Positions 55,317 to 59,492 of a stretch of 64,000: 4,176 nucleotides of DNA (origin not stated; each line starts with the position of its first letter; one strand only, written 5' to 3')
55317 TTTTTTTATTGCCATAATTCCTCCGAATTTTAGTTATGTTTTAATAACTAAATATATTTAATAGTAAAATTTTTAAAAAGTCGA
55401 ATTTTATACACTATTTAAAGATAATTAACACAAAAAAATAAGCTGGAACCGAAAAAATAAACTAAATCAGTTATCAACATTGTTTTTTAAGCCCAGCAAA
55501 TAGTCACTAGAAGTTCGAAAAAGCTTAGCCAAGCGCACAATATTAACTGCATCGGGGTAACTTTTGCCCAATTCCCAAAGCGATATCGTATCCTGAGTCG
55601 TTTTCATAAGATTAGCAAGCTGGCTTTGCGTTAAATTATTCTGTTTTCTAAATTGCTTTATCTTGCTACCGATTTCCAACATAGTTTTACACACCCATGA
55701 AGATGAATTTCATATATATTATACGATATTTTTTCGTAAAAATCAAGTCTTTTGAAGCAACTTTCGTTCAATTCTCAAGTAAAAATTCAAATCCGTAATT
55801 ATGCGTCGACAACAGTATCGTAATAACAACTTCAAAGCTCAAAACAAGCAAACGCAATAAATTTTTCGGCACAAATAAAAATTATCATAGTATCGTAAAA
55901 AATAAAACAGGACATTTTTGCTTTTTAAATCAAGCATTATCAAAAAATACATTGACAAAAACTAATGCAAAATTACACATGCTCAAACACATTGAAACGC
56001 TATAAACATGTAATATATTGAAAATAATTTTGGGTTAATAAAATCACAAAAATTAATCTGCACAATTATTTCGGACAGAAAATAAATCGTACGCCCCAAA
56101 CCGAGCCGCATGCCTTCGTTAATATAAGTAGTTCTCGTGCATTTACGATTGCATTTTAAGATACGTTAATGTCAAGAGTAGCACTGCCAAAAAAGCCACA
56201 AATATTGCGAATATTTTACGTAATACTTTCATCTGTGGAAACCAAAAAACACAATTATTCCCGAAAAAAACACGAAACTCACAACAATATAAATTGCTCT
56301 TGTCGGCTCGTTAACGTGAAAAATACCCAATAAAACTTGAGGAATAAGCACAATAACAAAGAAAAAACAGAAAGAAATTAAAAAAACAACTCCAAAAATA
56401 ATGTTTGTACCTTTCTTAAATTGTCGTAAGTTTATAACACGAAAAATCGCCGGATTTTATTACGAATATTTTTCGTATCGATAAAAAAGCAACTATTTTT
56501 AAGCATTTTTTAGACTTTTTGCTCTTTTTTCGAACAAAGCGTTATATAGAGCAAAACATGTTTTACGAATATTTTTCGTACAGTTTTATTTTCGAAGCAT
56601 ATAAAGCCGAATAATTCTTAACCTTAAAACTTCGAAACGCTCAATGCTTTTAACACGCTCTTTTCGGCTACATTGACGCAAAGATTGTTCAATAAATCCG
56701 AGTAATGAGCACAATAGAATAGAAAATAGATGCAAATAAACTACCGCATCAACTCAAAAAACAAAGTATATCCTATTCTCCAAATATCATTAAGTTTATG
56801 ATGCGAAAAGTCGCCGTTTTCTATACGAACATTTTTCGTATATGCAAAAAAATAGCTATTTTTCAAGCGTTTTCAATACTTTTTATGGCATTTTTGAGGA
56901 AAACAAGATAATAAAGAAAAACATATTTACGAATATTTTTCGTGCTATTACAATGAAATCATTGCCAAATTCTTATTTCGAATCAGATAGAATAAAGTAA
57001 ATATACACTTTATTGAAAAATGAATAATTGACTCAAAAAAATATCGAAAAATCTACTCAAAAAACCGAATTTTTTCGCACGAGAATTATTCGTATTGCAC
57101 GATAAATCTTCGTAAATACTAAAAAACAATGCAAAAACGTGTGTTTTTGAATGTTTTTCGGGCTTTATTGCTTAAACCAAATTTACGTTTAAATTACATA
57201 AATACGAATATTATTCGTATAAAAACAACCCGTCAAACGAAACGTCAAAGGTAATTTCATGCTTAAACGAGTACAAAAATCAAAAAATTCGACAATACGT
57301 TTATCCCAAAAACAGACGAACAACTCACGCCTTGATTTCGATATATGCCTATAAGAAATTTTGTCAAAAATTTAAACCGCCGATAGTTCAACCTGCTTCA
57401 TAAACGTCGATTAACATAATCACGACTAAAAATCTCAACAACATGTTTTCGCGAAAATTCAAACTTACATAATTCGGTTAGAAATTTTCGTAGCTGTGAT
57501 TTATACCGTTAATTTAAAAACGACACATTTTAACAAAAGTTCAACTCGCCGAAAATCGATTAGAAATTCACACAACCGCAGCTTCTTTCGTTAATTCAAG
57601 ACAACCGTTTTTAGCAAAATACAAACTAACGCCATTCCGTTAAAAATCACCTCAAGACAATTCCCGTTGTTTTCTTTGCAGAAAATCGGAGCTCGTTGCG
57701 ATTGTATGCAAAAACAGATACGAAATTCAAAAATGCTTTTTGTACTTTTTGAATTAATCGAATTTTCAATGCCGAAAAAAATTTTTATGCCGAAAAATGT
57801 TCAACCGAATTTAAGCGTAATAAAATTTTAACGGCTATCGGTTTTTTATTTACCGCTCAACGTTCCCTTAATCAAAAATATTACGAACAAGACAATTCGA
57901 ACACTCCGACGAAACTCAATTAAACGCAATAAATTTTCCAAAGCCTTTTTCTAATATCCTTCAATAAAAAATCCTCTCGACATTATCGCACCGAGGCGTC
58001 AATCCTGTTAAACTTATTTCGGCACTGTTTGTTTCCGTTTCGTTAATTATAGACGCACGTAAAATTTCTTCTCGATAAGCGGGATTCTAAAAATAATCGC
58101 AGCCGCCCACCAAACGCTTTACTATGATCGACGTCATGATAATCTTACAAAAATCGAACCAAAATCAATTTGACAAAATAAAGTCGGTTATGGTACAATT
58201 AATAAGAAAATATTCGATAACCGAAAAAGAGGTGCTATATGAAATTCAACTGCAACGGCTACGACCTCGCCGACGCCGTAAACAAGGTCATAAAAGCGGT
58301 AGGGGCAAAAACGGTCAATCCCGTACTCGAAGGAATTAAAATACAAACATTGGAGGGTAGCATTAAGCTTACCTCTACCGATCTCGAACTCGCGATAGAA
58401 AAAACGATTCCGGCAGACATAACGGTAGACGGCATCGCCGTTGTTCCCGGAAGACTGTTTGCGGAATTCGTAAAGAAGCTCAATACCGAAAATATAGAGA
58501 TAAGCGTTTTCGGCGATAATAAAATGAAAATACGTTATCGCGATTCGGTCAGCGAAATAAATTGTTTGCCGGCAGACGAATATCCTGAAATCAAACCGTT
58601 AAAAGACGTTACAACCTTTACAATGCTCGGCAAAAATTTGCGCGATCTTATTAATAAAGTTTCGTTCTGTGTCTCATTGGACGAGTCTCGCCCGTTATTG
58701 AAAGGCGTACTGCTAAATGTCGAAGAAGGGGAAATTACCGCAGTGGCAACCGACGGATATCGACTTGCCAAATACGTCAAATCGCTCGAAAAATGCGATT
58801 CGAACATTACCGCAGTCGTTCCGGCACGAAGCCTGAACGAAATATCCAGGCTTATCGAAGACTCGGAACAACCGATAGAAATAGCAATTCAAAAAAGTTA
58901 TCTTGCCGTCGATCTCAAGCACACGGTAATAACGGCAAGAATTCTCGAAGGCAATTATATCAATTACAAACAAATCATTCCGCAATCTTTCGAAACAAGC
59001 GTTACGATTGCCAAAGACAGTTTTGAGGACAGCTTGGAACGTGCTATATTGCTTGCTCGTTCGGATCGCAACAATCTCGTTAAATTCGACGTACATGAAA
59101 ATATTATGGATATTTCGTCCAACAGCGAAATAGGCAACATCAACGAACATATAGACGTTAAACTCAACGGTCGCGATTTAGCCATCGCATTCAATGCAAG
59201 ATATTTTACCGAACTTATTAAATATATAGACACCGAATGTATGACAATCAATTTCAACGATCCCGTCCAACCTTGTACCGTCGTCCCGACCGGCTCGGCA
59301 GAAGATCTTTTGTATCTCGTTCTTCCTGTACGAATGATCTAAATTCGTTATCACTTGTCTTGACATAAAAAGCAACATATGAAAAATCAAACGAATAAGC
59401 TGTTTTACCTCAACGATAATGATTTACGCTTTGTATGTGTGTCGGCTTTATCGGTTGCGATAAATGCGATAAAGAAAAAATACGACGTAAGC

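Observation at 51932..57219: About 13 copies of a 17-bp palindrome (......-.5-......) in two arrays flanking oriC, parB and a small HTH gene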

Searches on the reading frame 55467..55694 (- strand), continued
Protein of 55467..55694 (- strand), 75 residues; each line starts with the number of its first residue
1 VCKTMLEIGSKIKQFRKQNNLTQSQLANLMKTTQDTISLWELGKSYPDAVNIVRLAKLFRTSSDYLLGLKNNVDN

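Call 52: find_encoding_contigs(protein=P0068, flank=8000, max_places=1)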
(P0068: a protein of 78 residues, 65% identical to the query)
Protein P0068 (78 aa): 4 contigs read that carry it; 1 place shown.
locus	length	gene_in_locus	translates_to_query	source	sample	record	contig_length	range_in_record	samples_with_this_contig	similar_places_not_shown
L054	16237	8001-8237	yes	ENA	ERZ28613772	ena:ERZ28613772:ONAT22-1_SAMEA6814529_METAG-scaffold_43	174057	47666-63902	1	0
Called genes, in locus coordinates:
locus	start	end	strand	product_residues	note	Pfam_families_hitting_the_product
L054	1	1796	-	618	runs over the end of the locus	PF16510:P22_portal, PF23899:SU10_portal (weak)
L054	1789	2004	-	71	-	-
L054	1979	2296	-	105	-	-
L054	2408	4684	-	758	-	-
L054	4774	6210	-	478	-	PF03237:Terminase_6N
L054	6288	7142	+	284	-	-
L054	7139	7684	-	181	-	-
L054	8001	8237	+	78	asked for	PF13744:HTH_37 (weak), PF13560:HTH_31 (weak), PF12844:HTH_19, PF01381:HTH_3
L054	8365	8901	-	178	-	PF00210:Ferritin, PF02915:Rubrerythrin, PF21349:RUBY_RBDX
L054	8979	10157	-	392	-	PF00155:Aminotran_1_2, PF00266:Aminotran_5 (faint), PF01053:Cys_Met_Meta_PP (weak), PF01212:Beta_elim_lyase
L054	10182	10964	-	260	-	PF00106:adh_short, PF01370:Epimerase (weak), PF08659:KR, PF13561:adh_short_C2, PF08643:DUF1776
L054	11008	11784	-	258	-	PF00106:adh_short, PF01370:Epimerase (faint), PF13561:adh_short_C2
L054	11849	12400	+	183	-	-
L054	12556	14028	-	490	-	-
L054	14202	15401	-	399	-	PF01266:DAO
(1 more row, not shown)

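Call 53: find_encoding_contigs(protein=P0094, flank=8000, max_places=1)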
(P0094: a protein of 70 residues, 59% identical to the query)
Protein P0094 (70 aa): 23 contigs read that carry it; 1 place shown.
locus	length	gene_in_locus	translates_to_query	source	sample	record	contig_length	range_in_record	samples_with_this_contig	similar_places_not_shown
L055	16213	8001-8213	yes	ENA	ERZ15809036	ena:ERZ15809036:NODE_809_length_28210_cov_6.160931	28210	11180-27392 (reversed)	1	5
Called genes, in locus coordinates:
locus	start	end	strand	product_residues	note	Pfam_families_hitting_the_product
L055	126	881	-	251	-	PF14804:Jag_N (weak), PF13083:KH_KhpA-B, PF01424:R3H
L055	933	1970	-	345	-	PF02096:60KD_IMP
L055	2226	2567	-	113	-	PF00825:Ribonuclease_P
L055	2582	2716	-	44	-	PF00468:Ribosomal_L34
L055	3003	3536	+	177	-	PF13302:Acetyltransf_3 (weak), PF00583:Acetyltransf_1, PF13673:Acetyltransf_10, PF13508:Acetyltransf_7, PF08445:FR47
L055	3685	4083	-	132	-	PF01880:Desulfoferrodox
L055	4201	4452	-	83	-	PF21645:FakA-like_M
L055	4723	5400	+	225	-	PF04402:SIMPL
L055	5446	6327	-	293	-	-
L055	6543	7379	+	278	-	-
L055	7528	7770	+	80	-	PF06257:VEG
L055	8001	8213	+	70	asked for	PF13560:HTH_31, PF12844:HTH_19, PF01381:HTH_3, PF13443:HTH_26 (weak)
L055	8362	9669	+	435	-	-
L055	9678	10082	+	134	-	-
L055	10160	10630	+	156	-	-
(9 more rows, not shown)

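Call 54: find_encoding_contigs(protein=P0118, flank=8000, max_places=1)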
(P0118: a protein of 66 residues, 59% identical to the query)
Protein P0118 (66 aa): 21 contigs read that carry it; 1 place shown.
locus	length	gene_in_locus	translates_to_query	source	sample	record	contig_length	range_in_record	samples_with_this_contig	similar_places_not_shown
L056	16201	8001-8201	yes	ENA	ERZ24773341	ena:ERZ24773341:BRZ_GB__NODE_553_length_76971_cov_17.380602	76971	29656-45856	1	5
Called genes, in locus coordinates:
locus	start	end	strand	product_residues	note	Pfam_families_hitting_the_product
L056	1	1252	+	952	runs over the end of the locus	PF09586:YfhO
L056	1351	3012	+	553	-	-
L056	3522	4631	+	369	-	PF03462:PCRF, PF00472:RF-1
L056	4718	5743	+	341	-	PF00814:TsaD, PF22521:HypF_C_2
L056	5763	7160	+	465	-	PF00890:FAD_binding_2 (faint), PF03486:HI0933_like (faint), PF07992:Pyr_redox_2 (weak), PF21688:FAD-depend_C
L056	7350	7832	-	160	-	-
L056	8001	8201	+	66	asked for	PF13560:HTH_31 (weak), PF12844:HTH_19, PF01381:HTH_3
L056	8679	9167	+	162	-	PF00466:Ribosomal_L10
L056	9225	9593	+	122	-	PF16320:Ribosomal_L12_N, PF00542:Ribosomal_L12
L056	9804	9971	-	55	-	-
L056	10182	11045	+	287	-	PF02810:SEC-C (weak), PF00557:Peptidase_M24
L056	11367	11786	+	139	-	-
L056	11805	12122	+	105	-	PF12643:MazG-like (weak)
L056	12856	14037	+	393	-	PF01757:Acyl_transf_3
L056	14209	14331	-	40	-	-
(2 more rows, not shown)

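Call 62: predict_structure(alignment_id=A1)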
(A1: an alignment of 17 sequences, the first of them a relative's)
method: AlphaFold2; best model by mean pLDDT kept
length: 71 residues; sequences in the alignment: 17
mean_pLDDT: 84.9   pTM: 0.67
mean pLDDT of the five models: 84.9, 81.7, 78.4, 78.0, 74.9
residues with pLDDT >= 90: 26; 70-90: 38; 50-70: 4; < 50: 3
segments of 3 or more residues with pLDDT < 50: none
pLDDT, mean of each block of 10 residues (from residue 1): 80 90 91 90 89 87 71 47
secondary structure, 60 per line:
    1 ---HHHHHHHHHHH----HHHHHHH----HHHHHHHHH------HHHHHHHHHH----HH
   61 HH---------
elements in order: H4-14 H19-25 H30-38 H45-54 H59-62

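Call 66: find_related_loci(query=A1, collection=viral_contigs, flank=4000)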
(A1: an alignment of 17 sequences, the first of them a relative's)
Query A1 (71 aa) in viral_contigs; peptide patterns used: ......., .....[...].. (x = any residue, [..] = any of these).
23 stretches matched a pattern, but none encodes a relative of the query by tblastn (E <= 1e-3).

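Call 68: find_encoding_contigs(protein=P0001, flank=10000, max_places=3)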
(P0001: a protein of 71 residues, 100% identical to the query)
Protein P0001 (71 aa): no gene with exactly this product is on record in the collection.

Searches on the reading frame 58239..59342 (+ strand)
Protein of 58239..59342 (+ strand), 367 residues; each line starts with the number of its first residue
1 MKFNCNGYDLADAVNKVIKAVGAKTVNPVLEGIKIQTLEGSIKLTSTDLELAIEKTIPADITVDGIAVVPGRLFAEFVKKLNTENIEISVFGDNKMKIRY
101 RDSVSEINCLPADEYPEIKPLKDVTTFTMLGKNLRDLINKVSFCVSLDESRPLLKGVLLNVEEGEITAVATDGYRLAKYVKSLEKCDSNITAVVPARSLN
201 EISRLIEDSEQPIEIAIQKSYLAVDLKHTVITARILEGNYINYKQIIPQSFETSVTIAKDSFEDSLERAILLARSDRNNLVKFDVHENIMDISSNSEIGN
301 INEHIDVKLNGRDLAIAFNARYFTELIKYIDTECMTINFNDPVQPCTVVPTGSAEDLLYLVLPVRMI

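Call 8: search_protein_families(library=pfam, proteins=[window:58239-59342:+])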
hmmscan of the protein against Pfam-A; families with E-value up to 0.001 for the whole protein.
window:58239-59342:+ (367 aa): 3 families
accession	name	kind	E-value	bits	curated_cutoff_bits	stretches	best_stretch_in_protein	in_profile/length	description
PF00712.24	DNA_pol3_beta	-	8.9e-37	126.3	24.4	2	1-118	1-119/120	DNA polymerase III beta subunit, N-terminal domain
PF02767.21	DNA_pol3_beta_2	-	3.2e-32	111.7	27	2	132-240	5-114/116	DNA polymerase III beta subunit, central domain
PF02768.20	DNA_pol3_beta_3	-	2.7e-26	92.2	27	1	244-365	1-121/121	DNA polymerase III beta subunit, C-terminal domain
